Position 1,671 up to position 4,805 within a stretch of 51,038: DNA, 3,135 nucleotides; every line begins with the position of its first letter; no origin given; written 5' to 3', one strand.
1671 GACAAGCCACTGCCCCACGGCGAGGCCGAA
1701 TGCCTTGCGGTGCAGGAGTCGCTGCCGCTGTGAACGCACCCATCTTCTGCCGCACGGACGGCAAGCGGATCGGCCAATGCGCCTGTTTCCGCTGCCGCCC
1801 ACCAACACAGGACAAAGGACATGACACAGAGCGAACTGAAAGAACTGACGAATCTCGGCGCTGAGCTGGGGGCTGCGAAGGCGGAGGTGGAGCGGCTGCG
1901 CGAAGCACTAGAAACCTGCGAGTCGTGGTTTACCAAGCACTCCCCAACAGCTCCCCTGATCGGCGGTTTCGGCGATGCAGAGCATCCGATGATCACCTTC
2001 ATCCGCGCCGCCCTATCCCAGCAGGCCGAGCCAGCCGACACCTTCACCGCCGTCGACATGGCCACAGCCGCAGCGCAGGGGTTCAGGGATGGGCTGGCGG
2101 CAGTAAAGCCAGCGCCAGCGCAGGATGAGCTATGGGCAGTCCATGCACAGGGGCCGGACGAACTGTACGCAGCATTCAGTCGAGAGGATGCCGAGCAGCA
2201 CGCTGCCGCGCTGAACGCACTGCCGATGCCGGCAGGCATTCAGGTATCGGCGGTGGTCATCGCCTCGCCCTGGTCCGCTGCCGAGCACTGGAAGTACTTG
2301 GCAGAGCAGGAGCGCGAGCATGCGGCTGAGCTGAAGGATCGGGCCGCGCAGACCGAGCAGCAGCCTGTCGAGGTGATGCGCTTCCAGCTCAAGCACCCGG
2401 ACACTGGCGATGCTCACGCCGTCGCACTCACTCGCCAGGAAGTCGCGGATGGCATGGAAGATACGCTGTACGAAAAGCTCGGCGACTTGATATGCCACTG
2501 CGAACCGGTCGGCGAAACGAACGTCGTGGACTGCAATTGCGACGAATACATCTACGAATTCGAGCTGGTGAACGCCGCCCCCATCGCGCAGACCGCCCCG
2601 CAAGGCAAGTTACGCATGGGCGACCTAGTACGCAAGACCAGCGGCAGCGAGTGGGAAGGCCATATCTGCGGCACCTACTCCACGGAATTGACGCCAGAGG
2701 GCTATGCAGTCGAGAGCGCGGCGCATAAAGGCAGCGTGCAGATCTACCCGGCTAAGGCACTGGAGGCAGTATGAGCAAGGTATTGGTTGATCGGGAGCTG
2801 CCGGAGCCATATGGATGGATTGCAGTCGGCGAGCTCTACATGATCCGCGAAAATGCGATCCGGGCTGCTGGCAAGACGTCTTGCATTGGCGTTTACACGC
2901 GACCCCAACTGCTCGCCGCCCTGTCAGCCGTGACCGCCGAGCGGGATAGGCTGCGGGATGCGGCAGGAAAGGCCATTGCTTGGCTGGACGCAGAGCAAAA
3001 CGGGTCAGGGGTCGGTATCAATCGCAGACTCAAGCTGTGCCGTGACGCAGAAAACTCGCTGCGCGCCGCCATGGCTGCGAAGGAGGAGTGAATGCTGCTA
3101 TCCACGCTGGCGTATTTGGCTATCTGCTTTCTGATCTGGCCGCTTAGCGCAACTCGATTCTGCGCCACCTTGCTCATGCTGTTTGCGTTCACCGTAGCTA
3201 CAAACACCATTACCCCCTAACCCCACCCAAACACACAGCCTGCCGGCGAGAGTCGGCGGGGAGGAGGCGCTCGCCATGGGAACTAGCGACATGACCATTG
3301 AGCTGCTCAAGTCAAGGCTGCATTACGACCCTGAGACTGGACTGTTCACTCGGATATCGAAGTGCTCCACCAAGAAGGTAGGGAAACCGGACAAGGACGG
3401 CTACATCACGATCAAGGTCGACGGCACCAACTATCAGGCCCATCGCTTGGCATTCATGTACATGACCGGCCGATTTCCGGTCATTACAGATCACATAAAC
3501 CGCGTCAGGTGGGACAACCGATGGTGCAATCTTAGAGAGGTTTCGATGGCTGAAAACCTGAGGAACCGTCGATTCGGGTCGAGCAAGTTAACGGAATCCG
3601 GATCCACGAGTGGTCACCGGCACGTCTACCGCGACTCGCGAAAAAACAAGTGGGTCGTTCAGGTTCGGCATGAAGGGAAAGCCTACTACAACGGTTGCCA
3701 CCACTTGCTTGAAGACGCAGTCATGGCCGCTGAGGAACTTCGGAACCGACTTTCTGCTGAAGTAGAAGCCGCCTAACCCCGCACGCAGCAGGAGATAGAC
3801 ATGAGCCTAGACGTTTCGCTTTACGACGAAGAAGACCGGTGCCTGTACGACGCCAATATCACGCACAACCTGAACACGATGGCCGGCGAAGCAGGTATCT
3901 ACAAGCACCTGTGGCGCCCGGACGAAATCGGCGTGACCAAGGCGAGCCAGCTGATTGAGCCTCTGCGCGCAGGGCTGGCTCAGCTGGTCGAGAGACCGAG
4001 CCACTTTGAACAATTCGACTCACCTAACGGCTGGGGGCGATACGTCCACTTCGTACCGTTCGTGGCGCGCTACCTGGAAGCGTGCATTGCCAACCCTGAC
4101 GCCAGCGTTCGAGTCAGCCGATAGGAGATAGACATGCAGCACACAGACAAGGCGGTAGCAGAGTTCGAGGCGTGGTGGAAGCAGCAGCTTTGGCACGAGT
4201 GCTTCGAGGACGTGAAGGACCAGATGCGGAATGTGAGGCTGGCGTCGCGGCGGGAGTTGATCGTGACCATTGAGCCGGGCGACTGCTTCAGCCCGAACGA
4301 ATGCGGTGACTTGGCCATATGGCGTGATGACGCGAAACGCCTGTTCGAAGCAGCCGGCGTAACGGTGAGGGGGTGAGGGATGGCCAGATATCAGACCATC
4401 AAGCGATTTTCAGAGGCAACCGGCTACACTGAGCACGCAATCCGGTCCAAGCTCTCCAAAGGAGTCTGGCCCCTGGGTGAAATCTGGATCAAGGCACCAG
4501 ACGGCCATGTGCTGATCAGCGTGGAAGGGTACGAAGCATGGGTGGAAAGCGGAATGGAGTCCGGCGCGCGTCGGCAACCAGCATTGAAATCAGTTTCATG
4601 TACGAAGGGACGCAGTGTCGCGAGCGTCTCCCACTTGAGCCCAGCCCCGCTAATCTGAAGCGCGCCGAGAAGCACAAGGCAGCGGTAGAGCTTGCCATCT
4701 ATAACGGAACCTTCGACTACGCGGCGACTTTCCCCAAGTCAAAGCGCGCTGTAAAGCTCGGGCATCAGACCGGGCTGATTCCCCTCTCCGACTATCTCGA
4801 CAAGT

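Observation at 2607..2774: DfrB/R67-type (type II) dihydrofolate reductase domain fused to the end of a 317-aa early phage protein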

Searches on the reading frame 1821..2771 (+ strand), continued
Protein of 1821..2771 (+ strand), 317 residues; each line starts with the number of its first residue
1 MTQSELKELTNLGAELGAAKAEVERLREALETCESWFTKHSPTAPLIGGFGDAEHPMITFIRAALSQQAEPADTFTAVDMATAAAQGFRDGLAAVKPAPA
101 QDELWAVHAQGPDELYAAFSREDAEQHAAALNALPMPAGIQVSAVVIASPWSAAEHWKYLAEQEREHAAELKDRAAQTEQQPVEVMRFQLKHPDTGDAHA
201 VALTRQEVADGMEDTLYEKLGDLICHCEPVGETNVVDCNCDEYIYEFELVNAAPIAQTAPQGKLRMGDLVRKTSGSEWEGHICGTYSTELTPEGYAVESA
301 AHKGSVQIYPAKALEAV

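Call 53: predict_structure(alignment_id=A1)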
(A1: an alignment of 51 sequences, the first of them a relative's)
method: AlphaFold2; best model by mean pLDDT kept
length: 317 residues; sequences in the alignment: 51
mean_pLDDT: 66.1   pTM: 0.28
mean pLDDT of the five models: 66.1, 65.6, 65.4, 62.3, 61.9
residues with pLDDT >= 90: 6; 70-90: 132; 50-70: 126; < 50: 53
segments of 3 or more residues with pLDDT < 50: 47-50, 73-75, 91-116, 177-182, 251-260
pLDDT, mean of each block of 10 residues (from residue 1): 77 82 88 84 53 70 76 53 58 40 39 48 75 76 66 68 73 50 58 68 65 63 56 53 55 41 78 71 86 86 85 76
secondary structure, 60 per line:
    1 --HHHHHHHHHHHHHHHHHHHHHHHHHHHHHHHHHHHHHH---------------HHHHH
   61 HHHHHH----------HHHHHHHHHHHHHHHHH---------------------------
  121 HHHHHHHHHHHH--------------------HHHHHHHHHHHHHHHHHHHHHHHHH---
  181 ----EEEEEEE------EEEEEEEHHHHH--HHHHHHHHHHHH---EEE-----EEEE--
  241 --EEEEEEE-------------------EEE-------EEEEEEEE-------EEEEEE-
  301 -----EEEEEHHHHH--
elements in order: H3-40 H56-66 H77-93 H121-132 H153-177 E185-191 E198-204 H205-209 H212-223 E227-229 E235-238 E243-249 E269-271 E279-286 E294-299 E306-310 H311-315

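Call 55: fold_search(model_id=the predicted structure, library=pdb)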
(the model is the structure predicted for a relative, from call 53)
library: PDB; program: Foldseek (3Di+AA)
matches with E <= 10: 429; with E <= 0.001: 7
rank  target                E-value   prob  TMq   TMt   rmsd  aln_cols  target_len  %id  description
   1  1vie                  3.4e-05  1.00  0.15  0.73   1.8        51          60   67  STRUCTURE OF DIHYDROFOLATE REDUCTASE (released 1997-10-22)
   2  6nxz                  3.4e-05  1.00  0.15  0.76   1.9        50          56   68  Crystal structure of trimethoprim-resistant type II dihydrofolate reductase in complex with a bisbenzimidazole inhibitor (released 2019-05-29)
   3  2gqv                  3.6e-05  1.00  0.15  0.73   1.9        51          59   65  High-resolution structure of a plasmid-encoded dihydrofolate reductase: pentagonal network of water molecules in the D2- (released 2007-04-24)
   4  2p4t                  5.7e-05  1.00  0.15  0.75   1.8        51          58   65  Structure of the Q67H mutant of R67 dihydrofolate reductase-NADP+ complex reveals a novel cofactor binding mode (released 2007-06-05)
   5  3sfm                  8.1e-05  1.00  0.15  0.75   1.9        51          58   67  Novel crystallization conditions for tandem variant R67 DHFR yields wild-type crystal structure (released 2011-11-02)
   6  2rk1                  1.5e-04  1.00  0.15  0.74   1.9        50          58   68  DHFR R67 Complexed with NADP and dihydrofolate (released 2008-06-03)
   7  2rh2                  1.5e-04  1.00  0.14  0.71   1.9        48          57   69  High Resolution DHFR R-67 (released 2008-06-03)
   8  4iup_A                2.9e-02  0.82  0.13  0.29  14.9       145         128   10  crystal structure of Se-substituted arabidopsis thaliana SHH1 SAWADEE domain L200M/L218M mutant (released 2013-05-01)
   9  4iup_B                5.8e-02  0.72  0.13  0.30  15.7       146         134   10  crystal structure of Se-substituted arabidopsis thaliana SHH1 SAWADEE domain L200M/L218M mutant (released 2013-05-01)
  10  7bqz_G                7.3e-02  0.38  0.12  0.18  18.4       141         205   10  Crystal Structure of Spindlin1 bound to H3(K4me3-K9me3) peptide (released 2020-10-14)
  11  6my0_A                7.8e-02  0.72  0.12  0.29  15.8       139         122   14  Structure of 53BP1 Tandem Tudor domains with E1549P and D1550N mutations (released 2019-11-27)
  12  9ckj_F                8.7e-02  0.82  0.13  0.32  15.9       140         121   14  Co-crystal structure of 53BP1 tandem Tudor domains in complex with UNC9512 (released 2024-10-30)
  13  8se8_M                8.7e-02  0.21  0.10  0.16  18.5       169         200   10  HTRA-1 PD/SA bound to CKP 1G10 (released 2024-07-03)
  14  7bqz_C                1.4e-01  0.21  0.12  0.17  17.4       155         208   10  Crystal Structure of Spindlin1 bound to H3(K4me3-K9me3) peptide (released 2020-10-14)
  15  5x2g_A                1.8e-01  0.16  0.09  0.04  18.5       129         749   12  Crystal structure of Campylobacter jejuni Cas9 in complex with sgRNA and target DNA (AGAAACC PAM) (released 2017-03-29)
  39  3mtn_C                5.6e-01  0.06  0.11  0.11  22.2       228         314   12  Usp21 in complex with a ubiquitin-based, USP21-specific inhibitor (released 2010-06-09)
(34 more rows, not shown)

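Call 61: find_related_loci(query=A1, collection=genome_contigs, flank=3000)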
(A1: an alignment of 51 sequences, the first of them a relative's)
Query A1 (317 aa) in genome_contigs; peptide patterns used: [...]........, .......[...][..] (x = any residue, [..] = any of these).
144 stretches matched a pattern; 30 encode a relative of the query (tblastn E <= 1e-3); 30 distinct loci.
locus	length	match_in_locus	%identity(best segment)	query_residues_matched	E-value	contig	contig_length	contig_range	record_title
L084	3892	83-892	42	6-317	3e-52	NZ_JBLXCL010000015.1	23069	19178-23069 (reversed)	MAG: Pelagibacterium sp. isolate ES16-01 S16maxbin_out.014RE.5K@18, whole genome shotgun sequence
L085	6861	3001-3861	78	1-317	5e-28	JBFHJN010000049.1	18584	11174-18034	MAG: Coriobacteriia bacterium isolate Mix_sand07.2021.05.G.64 k141_1811862_length_18584_cov_10.0000, whole genome shotgu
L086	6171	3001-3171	77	261-317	3e-23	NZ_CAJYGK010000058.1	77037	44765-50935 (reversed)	MAG: uncultured Aquabacterium sp. isolate SP39_3_metabat2_genome_mining.15, whole genome shotgun sequence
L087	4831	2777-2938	76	261-314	7e-21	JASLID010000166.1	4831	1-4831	MAG: Flavobacterium sp. isolate UTK_advanced.final.10 k67_4235959, whole genome shotgun sequence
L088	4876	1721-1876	73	266-317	6e-19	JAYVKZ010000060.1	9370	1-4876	MAG: Betaproteobacteria bacterium isolate GL54_UP_concoct_14 GL54_UP_concoct_14_59, whole genome shotgun sequence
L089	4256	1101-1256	71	266-317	7e-19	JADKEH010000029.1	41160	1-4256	MAG: Candidatus Rhodoferax randersensis isolate Rand_18-Q3-R56-63_BAT3C.105_sub tig00017073-10-412030, whole genome shot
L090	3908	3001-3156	71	266-317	9e-19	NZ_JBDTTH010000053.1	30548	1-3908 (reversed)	MAG: Polaromonas sp. isolate cluster3_bin.291 NODE_4437_length_30548_cov_21.586692, whole genome shotgun sequence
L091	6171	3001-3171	67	261-317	1e-18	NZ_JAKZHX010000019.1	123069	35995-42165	Undibacterium sp. TS12 19, whole genome shotgun sequence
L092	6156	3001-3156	71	266-317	1e-18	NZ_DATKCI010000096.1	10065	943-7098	MAG: Piscinibacter sp. isolate SMAG_U14442 k141_63846, whole genome shotgun sequence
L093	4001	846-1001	71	266-317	2e-18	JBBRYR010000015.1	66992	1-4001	MAG: Burkholderiales bacterium isolate La5_metabat2.131 La5_metabat2.131_K_2791244_L_66992_cov_19.9477, whole genome sho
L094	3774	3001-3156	71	266-317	2e-18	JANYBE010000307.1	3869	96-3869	MAG: Rhizobacter sp. isolate GL140_5_metabat_477_sub GL140_5_k141_899702, whole genome shotgun sequence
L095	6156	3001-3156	71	266-317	3e-18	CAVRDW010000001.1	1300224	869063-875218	MAG: uncultured beta proteobacterium isolate MFD10007.bin.2.212 genome assembly, contig: contig_29432, whole genome shot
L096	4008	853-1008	69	266-317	6e-18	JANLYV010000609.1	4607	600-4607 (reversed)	MAG: Rubrivivax sp. isolate OTE_14_metabat.222 OTE_14_k141_1409559, whole genome shotgun sequence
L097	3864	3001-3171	63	261-317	7e-18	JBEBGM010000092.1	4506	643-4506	MAG: Bryobacteraceae bacterium isolate ASF_22 NODE_18261_length_4506_cov_2.878602, whole genome shotgun sequence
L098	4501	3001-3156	69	266-317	8e-18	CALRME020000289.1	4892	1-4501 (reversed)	MAG: Sphingobacterium thalpophilum isolate JJ-KAD2B2-407-2-mx-bin586 genome assembly, contig: JJ-SLHB4-253-C1140, whole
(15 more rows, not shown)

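Call 67: find_encoding_contigs(protein=P0001, flank=3000, max_places=4)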
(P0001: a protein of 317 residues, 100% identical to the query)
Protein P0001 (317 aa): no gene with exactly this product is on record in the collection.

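Call 75: search_protein_families(library=pfam, alignment_id=A2, max_evalue=0.0001)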
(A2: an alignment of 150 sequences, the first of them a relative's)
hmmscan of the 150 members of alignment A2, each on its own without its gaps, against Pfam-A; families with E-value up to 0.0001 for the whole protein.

A. member 1, P0001 (317 aa): 1 family
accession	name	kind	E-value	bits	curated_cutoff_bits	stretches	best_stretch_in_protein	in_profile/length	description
PF06442.17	DHFR_2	-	9.2e-22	77.1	25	1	264-317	24-77/78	R67 dihydrofolate reductase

B. families by the number of members that match (of 150 scanned): 3 families
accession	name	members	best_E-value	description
PF06442.17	DHFR_2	150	1.9e-26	R67 dihydrofolate reductase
PF14354.12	Lar_restr_allev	1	8.2e-09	Restriction alleviation protein Lar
PF04448.17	DUF551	1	2.5e-08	Protein of unknown function (DUF551)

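Call 77: fold_search(model_id=the predicted structure, library=viral)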
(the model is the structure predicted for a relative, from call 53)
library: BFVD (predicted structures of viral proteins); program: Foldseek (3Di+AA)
matches with E <= 10: 865; with E <= 0.001: 4
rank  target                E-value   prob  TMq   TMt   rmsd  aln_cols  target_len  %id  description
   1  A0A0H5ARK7            5.1e-09  1.00  0.19  0.33  12.6       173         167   39  (no name in the UniProt tables at hand)
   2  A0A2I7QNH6            4.6e-06  1.00  0.17  0.24  17.9       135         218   29  (no name in the UniProt tables at hand)
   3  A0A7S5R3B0            5.6e-05  1.00  0.16  0.29   2.1        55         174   56  (no name in the UniProt tables at hand)
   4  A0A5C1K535            1.0e-04  1.00  0.16  0.21  27.1       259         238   22  Uncharacterized protein [Pseudomonas phage PAP-JP]
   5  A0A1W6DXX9            2.6e-03  0.96  0.12  0.29  13.2       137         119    6  Uncharacterized protein [Aeromonas phage phiA8-29]
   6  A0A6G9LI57            6.3e-03  0.75  0.17  0.14  36.6       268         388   22  (no name in the UniProt tables at hand)
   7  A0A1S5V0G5            2.8e-02  0.44  0.15  0.14  11.1       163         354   10  (no name in the UniProt tables at hand)
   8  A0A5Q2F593            2.8e-02  0.28  0.14  0.04  29.1       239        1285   12  ADP-ribosyltransferase [Gordonia phage Sixama]
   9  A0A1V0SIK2            3.4e-02  0.23  0.16  0.11  33.3       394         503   12  Uncharacterized protein [Klosneuvirus KNV1]
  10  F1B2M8                3.6e-02  0.44  0.12  0.25  18.2       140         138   15  (no name in the UniProt tables at hand)
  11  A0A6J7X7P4            3.8e-02  0.75  0.13  0.26  14.8       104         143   13  Uncharacterized protein [uncultured Caudovirales phage]
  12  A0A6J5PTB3            4.3e-02  1.00  0.15  0.27   2.7        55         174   22  Uncharacterized protein [uncultured Caudovirales phage]
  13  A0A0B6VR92            4.3e-02  1.00  0.14  0.60   4.3        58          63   24  Uncharacterized protein [Edwardsiella phage PEi20]
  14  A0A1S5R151            4.3e-02  0.82  0.15  0.22  14.8       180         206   12  Uncharacterized protein [Pseudomonas phage phiPMW]
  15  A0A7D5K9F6            4.3e-02  0.77  0.13  0.29  13.3       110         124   12  Transcriptional regulator [Escherichia phage vB_EcoM_Ozark]
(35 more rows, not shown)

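Call 78: search_protein_families(library=pfam, proteins=[P0023, P0032], max_evalue=0.001)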
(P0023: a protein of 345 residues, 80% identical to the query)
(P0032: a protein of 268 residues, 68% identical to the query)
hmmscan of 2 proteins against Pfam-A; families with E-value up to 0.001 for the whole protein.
P0023 (345 aa): 1 family
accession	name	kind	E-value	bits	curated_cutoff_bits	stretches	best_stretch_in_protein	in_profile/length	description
PF06442.17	DHFR_2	-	2.9e-22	78.8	25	1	3-54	24-75/78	R67 dihydrofolate reductase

P0032 (268 aa): 1 family
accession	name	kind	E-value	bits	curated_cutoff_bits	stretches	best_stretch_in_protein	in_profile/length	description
PF06442.17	DHFR_2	-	7.1e-21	74.3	25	1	3-57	23-77/78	R67 dihydrofolate reductase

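Call 79: search_protein_families(library=phrogs, alignment_id=A2, max_evalue=0.00001)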
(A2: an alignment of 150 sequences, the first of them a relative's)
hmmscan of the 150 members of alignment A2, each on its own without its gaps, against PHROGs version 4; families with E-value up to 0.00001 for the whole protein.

A. member 1, P0001 (317 aa): 2 families
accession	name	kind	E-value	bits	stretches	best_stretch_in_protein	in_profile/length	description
phrog_31682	-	unknown function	1.3e-16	61.5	1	262-316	6-69/84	-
phrog_5504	-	unknown function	7.9e-09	36.4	1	193-249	16-70/74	-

B. families by the number of members that match (of 150 scanned): 31 families (the first 25 are shown)
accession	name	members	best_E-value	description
phrog_31682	-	149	1e-24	-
phrog_5310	-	5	4.6e-10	-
phrog_11504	-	4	1.9e-13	-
phrog_3956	-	4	3.4e-11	-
phrog_5913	-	4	7.7e-11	-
phrog_6134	-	4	2.5e-06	-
phrog_8298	-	3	3e-22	-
phrog_16645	-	3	4.3e-16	-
phrog_5040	-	3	1.4e-13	-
phrog_5504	-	3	1.7e-09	-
phrog_12449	-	3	1.2e-07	-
phrog_11676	-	2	3.1e-21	-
phrog_20840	-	2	3.1e-15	-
phrog_9434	-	2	2.4e-11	-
phrog_36186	-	2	1.7e-10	-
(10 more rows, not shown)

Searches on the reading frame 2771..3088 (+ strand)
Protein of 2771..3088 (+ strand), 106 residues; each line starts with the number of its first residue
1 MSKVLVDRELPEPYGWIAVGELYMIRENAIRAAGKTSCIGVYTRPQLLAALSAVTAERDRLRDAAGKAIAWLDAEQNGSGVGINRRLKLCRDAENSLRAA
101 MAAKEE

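Call 21: search_protein_families(library=phrogs, proteins=[window:2771-3088:+], max_evalue=0.001)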
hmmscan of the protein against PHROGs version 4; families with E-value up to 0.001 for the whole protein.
window:2771-3088:+ (106 aa): 0 families

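Call 22: search_protein_families(library=pfam, proteins=[window:2771-3088:+], max_evalue=0.01)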
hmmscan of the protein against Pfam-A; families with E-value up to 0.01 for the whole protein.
window:2771-3088:+ (106 aa): 0 families

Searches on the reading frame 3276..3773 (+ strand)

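Call 21: search_protein_families(library=phrogs, proteins=[window:3276-3773:+], max_evalue=0.001)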
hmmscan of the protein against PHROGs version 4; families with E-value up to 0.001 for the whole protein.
window:3276-3773:+ (166 aa): 9 families
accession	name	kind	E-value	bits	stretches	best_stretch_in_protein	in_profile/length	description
phrog_99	-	DNA, RNA and nucleotide metabolism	7.5e-53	181.6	1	4-160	107-260/383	HNH endonuclease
phrog_4578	-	DNA, RNA and nucleotide metabolism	3.7e-17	63.5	1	69-162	30-117/130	HNH endonuclease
phrog_3593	-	DNA, RNA and nucleotide metabolism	3.8e-15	57.1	1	36-160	76-197/210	HNH endonuclease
phrog_59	-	DNA, RNA and nucleotide metabolism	1.2e-08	35.7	1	31-98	162-235/423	HNH endonuclease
phrog_36769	-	unknown function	1.7e-07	31.9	1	22-164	212-353/367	-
phrog_826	-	DNA, RNA and nucleotide metabolism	3.4e-07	31.1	1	37-99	91-159/281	HNH endonuclease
phrog_959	-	DNA, RNA and nucleotide metabolism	2.8e-06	28.1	1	37-101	38-109/138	HNH endonuclease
phrog_6254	-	DNA, RNA and nucleotide metabolism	1.3e-05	26.5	1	25-133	9-121/154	HNH endonuclease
phrog_374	-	DNA, RNA and nucleotide metabolism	7.8e-05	22.6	1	85-158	339-405/617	HNH endonuclease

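Call 22: search_protein_families(library=pfam, proteins=[window:3276-3773:+], max_evalue=0.01)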
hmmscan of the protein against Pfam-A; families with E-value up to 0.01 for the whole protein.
window:3276-3773:+ (166 aa): 2 families
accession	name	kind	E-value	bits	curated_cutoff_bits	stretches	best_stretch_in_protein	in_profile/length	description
PF13392.12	HNH_3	-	3.5e-13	49.4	24.8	1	53-96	1-46/46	HNH endonuclease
PF00847.26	AP2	-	0.0059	17.3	33.3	1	114-159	3-51/54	AP2 domain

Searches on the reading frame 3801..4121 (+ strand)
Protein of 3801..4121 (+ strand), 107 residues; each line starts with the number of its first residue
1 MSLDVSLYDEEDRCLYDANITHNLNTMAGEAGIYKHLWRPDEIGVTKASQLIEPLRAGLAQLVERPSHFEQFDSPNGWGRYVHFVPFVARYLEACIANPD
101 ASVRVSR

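Call 21: search_protein_families(library=phrogs, proteins=[window:3801-4121:+], max_evalue=0.001)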
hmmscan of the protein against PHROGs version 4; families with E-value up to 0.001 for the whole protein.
window:3801-4121:+ (107 aa): 1 family
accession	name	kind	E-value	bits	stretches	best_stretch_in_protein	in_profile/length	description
phrog_4019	-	unknown function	1.1e-12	49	1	17-97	25-101/114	-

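Call 22: search_protein_families(library=pfam, proteins=[window:3801-4121:+], max_evalue=0.01)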
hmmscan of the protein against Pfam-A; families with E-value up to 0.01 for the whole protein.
window:3801-4121:+ (107 aa): 0 families

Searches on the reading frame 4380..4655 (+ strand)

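Call 21: search_protein_families(library=phrogs, proteins=[window:4380-4655:+], max_evalue=0.001)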
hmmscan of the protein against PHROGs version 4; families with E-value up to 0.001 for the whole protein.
window:4380-4655:+ (92 aa): 2 families
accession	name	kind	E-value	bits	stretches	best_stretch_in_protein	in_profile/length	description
phrog_9668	-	integration and excision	1.4e-22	80.9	1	3-91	14-103/114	excisionase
phrog_539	-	integration and excision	4.7e-09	36.8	1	2-63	11-78/80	excisionase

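Call 22: search_protein_families(library=pfam, proteins=[window:4380-4655:+], max_evalue=0.01)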
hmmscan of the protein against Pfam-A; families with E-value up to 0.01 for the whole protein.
window:4380-4655:+ (92 aa): 0 families
